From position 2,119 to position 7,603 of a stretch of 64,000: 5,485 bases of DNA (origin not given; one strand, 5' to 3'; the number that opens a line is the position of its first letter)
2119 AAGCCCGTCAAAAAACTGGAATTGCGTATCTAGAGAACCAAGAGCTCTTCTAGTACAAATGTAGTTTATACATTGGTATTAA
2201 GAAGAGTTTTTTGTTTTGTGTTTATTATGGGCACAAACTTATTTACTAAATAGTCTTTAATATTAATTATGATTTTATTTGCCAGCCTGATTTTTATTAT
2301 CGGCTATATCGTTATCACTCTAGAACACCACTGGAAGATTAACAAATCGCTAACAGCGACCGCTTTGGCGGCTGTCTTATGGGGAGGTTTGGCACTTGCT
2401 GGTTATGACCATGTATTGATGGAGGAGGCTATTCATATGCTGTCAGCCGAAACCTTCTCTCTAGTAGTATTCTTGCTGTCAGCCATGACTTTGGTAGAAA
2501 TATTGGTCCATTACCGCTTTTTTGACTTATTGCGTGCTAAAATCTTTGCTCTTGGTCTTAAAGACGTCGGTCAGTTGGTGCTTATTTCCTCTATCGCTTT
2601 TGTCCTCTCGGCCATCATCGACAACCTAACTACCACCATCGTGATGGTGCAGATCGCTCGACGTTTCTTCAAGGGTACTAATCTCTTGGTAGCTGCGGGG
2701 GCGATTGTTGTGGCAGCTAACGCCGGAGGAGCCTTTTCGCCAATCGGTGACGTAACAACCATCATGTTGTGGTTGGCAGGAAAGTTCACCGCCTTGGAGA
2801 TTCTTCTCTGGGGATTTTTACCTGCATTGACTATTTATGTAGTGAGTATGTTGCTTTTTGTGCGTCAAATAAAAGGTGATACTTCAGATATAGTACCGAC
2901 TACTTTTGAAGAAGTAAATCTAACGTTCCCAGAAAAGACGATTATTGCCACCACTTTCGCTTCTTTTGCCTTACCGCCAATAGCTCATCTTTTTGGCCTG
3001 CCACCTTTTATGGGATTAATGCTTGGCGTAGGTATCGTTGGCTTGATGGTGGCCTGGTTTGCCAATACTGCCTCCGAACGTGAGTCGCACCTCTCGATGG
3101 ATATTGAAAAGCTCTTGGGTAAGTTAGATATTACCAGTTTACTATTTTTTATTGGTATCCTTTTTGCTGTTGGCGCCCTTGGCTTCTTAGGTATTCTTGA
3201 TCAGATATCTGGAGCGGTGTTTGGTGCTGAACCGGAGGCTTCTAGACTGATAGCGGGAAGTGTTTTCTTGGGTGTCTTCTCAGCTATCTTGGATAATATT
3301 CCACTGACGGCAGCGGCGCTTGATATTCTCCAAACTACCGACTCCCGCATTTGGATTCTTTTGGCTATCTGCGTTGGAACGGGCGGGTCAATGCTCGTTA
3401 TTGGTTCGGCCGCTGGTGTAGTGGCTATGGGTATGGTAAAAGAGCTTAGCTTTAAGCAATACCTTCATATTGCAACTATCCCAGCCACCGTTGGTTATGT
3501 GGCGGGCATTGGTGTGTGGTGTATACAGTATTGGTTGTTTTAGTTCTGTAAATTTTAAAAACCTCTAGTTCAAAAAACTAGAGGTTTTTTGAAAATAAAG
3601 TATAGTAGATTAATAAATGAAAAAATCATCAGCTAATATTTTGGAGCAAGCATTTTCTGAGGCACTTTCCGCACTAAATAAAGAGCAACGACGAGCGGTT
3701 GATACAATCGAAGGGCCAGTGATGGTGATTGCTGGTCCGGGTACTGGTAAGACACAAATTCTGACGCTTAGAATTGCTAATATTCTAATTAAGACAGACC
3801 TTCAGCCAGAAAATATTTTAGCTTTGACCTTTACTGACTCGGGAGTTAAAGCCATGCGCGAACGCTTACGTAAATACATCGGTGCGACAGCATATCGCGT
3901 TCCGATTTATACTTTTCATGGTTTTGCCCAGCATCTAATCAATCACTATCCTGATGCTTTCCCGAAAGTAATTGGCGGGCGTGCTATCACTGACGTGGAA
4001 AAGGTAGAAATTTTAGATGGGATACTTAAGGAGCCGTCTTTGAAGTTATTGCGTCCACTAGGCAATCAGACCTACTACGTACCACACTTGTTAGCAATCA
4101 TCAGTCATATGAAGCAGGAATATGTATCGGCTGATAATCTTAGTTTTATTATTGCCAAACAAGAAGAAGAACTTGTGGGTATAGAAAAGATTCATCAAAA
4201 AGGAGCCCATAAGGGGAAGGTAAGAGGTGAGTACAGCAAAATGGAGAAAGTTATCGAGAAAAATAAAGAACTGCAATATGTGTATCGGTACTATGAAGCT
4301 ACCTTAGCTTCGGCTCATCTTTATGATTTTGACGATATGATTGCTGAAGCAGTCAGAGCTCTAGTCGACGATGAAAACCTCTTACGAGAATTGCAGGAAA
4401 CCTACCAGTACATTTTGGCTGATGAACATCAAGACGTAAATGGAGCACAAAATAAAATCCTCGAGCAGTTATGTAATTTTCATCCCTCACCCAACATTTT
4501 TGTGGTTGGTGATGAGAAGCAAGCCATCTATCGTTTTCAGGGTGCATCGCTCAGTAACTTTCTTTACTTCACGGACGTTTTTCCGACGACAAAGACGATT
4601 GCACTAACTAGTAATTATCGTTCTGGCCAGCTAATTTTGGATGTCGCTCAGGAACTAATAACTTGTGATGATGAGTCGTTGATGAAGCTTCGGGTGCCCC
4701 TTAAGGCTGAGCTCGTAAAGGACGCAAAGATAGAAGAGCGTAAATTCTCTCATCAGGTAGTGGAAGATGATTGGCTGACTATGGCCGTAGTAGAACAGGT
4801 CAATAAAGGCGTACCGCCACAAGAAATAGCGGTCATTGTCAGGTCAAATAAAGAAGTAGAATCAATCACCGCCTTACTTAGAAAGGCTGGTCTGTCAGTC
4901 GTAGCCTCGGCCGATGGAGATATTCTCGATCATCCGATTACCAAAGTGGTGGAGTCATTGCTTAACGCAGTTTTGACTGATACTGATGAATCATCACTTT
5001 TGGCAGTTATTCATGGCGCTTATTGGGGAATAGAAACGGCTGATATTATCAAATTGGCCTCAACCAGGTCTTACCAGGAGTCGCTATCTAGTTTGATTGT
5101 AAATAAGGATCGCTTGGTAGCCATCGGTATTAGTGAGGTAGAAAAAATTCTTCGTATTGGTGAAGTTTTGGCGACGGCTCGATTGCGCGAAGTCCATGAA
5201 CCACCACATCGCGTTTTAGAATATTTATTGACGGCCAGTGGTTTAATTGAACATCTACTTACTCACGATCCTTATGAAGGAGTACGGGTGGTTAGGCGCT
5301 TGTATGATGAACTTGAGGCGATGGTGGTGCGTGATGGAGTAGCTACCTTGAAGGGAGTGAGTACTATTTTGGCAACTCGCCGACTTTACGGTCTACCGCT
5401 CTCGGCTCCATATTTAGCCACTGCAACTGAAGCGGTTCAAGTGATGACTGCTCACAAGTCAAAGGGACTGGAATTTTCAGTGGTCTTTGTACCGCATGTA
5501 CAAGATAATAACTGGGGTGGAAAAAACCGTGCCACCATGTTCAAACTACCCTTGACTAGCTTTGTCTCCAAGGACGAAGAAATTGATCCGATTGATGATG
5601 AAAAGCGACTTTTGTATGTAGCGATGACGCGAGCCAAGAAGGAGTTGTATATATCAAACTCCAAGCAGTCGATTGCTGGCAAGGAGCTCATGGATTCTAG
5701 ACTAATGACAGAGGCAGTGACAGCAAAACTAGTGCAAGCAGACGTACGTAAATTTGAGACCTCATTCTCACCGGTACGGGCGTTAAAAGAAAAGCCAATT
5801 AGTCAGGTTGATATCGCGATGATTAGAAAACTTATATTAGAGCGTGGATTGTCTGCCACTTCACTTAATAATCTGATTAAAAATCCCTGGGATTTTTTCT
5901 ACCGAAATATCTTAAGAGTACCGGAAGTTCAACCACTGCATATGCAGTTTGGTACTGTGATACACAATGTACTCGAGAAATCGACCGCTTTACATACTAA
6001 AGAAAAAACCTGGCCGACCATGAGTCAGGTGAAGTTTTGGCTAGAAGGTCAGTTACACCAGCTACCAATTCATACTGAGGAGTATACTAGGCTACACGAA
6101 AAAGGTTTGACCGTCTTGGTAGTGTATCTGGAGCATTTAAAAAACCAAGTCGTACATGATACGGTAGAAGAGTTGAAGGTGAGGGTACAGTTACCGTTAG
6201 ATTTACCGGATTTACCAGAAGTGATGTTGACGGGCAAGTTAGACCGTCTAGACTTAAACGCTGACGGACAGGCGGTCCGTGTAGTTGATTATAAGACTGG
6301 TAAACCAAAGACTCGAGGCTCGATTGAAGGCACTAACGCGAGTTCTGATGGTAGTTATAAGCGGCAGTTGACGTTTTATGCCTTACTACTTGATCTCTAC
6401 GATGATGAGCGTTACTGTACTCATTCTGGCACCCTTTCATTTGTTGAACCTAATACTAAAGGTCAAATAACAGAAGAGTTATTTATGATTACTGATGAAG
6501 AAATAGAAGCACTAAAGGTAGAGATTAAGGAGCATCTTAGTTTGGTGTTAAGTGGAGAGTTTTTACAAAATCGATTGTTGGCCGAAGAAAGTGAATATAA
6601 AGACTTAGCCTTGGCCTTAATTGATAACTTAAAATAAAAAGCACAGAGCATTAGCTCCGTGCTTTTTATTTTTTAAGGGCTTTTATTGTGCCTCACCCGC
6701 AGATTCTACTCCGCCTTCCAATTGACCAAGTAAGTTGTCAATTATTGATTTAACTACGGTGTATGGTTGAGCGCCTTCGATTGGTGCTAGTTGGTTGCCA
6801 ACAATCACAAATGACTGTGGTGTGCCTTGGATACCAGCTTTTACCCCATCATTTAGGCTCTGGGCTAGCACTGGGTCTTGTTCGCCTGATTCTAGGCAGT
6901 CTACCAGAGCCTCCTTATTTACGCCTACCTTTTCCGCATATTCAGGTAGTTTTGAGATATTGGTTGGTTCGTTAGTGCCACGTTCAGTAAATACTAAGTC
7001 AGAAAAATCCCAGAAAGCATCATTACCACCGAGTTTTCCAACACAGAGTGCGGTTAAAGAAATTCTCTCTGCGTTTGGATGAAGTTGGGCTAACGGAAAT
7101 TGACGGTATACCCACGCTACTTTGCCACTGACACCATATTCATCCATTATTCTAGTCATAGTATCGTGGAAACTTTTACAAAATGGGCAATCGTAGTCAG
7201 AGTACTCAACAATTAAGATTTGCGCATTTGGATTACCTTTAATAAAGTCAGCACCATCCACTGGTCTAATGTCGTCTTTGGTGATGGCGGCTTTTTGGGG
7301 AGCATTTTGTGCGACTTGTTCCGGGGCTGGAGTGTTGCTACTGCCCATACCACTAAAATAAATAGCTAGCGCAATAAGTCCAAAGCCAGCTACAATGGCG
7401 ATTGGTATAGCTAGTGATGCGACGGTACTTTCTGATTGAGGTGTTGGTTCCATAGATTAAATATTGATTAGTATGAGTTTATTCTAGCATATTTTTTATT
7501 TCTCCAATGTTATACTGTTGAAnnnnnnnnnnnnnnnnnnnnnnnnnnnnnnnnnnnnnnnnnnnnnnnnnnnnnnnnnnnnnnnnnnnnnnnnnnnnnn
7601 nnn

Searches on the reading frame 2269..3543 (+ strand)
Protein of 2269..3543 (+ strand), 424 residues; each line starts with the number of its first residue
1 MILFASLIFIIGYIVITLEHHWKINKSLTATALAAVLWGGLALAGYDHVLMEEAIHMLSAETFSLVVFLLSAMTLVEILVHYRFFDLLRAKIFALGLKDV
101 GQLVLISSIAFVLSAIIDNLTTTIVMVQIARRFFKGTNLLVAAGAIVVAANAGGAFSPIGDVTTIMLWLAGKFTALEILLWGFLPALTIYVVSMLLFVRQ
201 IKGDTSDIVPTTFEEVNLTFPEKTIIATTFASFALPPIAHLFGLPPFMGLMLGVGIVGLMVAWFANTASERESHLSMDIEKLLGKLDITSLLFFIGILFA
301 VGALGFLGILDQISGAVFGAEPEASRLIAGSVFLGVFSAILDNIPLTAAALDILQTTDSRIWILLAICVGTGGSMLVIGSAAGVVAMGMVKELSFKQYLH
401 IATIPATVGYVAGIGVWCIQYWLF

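Call 36: search_protein_families(library=pfam, proteins=[window:2269-3543:+], max_evalue=0.0001)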
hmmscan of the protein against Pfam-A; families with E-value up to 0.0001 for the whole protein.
window:2269-3543:+ (424 aa): 1 family
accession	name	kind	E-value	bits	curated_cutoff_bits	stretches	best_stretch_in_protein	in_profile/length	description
PF03600.22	CitMHS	-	4.8e-26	92.1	31.9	1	18-355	6-315/336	Citrate transporter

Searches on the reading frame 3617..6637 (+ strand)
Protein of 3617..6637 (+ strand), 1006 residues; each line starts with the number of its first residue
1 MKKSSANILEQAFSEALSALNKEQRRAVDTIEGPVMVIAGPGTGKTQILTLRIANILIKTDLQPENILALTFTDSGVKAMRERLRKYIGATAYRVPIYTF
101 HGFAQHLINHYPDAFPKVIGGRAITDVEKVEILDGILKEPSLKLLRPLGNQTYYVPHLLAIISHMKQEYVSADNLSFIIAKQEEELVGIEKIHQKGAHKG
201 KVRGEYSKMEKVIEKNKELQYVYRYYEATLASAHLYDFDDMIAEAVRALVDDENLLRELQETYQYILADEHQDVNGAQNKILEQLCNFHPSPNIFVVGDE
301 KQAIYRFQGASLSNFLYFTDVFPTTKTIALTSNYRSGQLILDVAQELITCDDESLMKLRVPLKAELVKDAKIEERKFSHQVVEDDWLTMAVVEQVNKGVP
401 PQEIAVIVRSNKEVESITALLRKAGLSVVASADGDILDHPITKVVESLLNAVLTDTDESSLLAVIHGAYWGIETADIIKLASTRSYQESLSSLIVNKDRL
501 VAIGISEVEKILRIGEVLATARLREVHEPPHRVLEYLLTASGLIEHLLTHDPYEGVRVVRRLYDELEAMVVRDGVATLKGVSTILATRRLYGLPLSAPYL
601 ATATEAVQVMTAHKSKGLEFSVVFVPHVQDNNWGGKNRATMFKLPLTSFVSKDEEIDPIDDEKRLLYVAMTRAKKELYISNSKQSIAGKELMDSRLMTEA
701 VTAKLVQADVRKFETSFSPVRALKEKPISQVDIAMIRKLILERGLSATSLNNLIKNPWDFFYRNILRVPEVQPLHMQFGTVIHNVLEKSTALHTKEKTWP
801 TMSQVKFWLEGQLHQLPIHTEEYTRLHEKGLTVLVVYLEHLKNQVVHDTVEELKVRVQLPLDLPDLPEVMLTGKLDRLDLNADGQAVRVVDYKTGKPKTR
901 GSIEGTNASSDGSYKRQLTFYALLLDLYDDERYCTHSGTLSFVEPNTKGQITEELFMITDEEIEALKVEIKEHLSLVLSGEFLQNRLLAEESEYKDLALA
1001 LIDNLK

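Call 36: search_protein_families(library=pfam, proteins=[window:3617-6637:+], max_evalue=0.0001)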
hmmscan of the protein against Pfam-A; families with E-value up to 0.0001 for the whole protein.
window:3617-6637:+ (1006 aa): 6 families
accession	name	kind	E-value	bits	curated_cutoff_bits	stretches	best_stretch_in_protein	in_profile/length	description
PF00580.27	UvrD-helicase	-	1.3e-58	199.3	23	1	20-322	1-270/271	UvrD/REP helicase N-terminal domain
PF13361.12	UvrD_C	-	5.7e-35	121.8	25.6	2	604-683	284-349/350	UvrD-like helicase C-terminal domain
PF12705.13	PDDEXK_1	-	1.2e-21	78.3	22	1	745-982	2-229/247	PD-(D/E)XK nuclease superfamily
PF13245.12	AAA_19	-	1.9e-17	64.1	25.1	1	24-307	1-133/134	AAA domain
PF13538.12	UvrD_C_2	-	3.5e-10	40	27.4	0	660-679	32-51/52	UvrD-like helicase C-terminal domain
PF13087.12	AAA_12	-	7.4e-05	22.8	27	0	604-679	136-190/195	AAA domain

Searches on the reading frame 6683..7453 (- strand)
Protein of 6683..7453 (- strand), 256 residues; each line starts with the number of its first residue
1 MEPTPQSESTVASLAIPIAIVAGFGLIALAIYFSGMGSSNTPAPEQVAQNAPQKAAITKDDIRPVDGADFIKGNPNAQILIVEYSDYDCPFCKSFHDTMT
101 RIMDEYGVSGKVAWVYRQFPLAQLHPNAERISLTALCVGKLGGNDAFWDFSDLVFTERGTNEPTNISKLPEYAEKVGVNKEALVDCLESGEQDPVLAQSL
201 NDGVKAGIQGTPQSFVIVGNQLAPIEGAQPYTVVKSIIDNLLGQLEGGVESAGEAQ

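Call 36: search_protein_families(library=pfam, proteins=[window:6683-7453:-], max_evalue=0.0001)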
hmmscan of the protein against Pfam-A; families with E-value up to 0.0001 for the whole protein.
window:6683-7453:- (256 aa): 3 families
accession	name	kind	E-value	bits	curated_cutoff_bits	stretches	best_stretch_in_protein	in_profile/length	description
PF13462.12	Thioredoxin_4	-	8.1e-20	72.1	23.2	1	69-239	5-164/165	Thioredoxin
PF01323.26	DSBA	-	1.6e-12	48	25.6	1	81-237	2-189/191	DSBA-like thioredoxin domain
PF13098.12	Thioredoxin_2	-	8.1e-05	23.4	27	0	76-232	4-98/104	Thioredoxin-like domain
